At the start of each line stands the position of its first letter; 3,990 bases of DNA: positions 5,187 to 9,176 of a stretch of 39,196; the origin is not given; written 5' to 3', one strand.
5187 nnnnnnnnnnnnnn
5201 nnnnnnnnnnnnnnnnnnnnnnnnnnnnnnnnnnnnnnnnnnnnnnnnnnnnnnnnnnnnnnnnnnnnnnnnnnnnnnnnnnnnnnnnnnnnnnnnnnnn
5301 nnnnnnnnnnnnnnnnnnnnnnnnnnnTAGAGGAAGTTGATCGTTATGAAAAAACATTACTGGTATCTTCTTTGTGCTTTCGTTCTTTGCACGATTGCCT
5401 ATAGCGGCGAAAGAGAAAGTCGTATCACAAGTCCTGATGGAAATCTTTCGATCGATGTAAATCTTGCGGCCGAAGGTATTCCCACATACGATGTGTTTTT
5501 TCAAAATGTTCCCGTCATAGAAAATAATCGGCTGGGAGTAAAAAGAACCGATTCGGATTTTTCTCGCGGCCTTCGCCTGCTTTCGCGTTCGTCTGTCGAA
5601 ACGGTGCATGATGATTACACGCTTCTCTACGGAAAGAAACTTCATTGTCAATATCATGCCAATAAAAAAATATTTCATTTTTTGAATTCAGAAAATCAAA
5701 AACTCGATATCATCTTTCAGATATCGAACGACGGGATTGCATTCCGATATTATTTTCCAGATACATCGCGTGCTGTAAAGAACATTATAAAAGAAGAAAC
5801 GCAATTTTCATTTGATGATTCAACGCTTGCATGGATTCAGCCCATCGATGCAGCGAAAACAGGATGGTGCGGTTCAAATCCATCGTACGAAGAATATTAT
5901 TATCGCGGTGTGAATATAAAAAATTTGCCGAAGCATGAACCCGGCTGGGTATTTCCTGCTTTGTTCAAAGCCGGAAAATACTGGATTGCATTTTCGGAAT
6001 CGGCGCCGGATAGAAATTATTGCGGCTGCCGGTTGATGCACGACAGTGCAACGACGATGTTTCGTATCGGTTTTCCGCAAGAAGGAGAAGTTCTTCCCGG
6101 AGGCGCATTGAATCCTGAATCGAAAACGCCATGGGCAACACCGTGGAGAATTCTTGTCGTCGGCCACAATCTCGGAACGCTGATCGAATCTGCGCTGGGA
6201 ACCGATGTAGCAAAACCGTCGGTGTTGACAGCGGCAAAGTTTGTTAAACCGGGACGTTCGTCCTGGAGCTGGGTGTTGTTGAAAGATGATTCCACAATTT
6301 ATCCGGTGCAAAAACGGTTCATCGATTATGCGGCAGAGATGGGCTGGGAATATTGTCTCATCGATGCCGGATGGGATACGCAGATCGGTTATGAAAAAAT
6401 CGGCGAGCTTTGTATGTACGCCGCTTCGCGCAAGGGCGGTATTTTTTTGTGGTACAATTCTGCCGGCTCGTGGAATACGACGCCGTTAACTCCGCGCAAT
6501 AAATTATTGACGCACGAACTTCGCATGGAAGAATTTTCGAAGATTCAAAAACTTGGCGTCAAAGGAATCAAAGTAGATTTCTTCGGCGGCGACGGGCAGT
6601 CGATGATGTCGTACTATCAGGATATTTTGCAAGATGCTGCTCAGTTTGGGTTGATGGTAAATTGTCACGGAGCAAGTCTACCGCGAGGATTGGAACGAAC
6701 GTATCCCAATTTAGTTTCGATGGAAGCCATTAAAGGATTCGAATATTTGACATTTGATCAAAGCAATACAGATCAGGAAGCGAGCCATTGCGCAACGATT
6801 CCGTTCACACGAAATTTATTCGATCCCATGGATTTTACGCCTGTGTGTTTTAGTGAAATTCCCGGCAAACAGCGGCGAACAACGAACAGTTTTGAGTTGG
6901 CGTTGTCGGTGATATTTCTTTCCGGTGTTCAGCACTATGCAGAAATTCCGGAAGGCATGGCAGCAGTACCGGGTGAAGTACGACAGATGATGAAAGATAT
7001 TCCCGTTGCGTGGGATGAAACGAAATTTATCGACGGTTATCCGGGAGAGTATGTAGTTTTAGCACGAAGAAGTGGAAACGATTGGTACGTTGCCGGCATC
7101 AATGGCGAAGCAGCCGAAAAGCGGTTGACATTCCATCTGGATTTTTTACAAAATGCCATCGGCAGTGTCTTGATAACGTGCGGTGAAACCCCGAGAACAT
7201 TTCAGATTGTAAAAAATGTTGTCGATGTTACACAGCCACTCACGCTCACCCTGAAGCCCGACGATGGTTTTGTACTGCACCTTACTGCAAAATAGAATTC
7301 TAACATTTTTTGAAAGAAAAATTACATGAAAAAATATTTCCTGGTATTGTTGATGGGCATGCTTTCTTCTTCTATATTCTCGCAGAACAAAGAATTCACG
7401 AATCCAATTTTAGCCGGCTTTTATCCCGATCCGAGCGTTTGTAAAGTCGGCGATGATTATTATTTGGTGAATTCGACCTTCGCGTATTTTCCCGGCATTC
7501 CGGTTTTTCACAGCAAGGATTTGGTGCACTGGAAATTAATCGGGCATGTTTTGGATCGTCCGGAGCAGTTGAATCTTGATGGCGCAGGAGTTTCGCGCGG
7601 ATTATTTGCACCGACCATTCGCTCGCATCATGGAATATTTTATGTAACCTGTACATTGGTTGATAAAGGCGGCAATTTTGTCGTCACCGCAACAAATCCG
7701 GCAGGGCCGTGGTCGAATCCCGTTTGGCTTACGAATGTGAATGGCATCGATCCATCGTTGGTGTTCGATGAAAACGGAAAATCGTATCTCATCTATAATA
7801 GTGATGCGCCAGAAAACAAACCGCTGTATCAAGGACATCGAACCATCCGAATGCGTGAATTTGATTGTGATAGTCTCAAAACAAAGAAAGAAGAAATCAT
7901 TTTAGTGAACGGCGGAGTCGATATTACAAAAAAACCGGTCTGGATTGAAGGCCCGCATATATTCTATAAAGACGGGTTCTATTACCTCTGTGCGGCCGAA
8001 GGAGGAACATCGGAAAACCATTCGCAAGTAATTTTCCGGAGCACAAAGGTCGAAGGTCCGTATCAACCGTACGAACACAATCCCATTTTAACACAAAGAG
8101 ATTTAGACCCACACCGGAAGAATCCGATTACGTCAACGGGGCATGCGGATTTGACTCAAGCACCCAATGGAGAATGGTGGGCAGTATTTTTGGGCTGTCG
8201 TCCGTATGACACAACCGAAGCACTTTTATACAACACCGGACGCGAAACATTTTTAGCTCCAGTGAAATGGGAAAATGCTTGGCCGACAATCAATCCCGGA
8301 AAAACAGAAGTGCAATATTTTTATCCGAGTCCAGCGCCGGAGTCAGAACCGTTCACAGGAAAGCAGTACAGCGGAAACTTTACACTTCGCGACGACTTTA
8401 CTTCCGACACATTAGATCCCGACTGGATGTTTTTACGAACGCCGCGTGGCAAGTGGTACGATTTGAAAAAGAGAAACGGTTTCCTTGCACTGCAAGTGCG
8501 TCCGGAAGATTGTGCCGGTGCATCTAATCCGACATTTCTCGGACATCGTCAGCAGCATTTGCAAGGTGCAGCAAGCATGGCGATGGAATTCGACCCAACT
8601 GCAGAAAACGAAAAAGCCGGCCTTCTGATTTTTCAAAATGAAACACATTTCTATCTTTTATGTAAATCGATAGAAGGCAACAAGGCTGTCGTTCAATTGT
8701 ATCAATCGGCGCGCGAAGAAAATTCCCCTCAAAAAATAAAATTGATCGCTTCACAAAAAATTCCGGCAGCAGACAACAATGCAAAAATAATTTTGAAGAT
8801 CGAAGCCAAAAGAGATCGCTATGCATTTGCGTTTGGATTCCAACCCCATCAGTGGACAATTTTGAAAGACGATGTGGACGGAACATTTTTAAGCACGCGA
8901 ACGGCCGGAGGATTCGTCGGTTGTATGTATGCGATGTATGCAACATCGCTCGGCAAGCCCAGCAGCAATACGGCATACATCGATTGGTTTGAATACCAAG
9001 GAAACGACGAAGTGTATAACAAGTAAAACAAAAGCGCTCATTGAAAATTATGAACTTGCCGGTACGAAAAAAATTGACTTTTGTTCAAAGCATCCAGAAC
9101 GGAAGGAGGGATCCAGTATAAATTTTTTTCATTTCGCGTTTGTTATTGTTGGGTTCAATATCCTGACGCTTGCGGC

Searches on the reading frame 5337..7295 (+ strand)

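Call 6: search_protein_families(library=pfam, proteins=[window:5337-7295:+])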
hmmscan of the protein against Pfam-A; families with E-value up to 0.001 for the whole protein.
window:5337-7295:+ (652 aa): 3 families
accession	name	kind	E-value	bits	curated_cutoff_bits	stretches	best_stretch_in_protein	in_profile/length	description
PF10566.15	Glyco_hydro_97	-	1.4e-60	205.5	32.5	1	301-556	3-275/275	Glycoside hydrolase 97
PF14508.12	GH97_N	-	4e-52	177.4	25.3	1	30-294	1-229/229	Glycosyl-hydrolase 97 N-terminal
PF14509.12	GH97_C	-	7.1e-20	71.5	25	1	559-649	2-96/97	Glycosyl-hydrolase 97 C-terminal, oligomerisation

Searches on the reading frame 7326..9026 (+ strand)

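Call 6: search_protein_families(library=pfam, proteins=[window:7326-9026:+])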
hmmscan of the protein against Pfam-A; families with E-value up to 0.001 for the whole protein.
window:7326-9026:+ (566 aa): 2 families
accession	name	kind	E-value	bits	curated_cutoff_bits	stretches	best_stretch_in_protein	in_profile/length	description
PF04616.20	Glyco_hydro_43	-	1e-91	307.7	32.2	1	24-320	1-288/288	Glycosyl hydrolases family 43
PF17851.8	GH43_C2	-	9.9e-56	189.1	22.7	1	355-558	1-203/203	Beta xylosidase C-terminal Concanavalin A-like domain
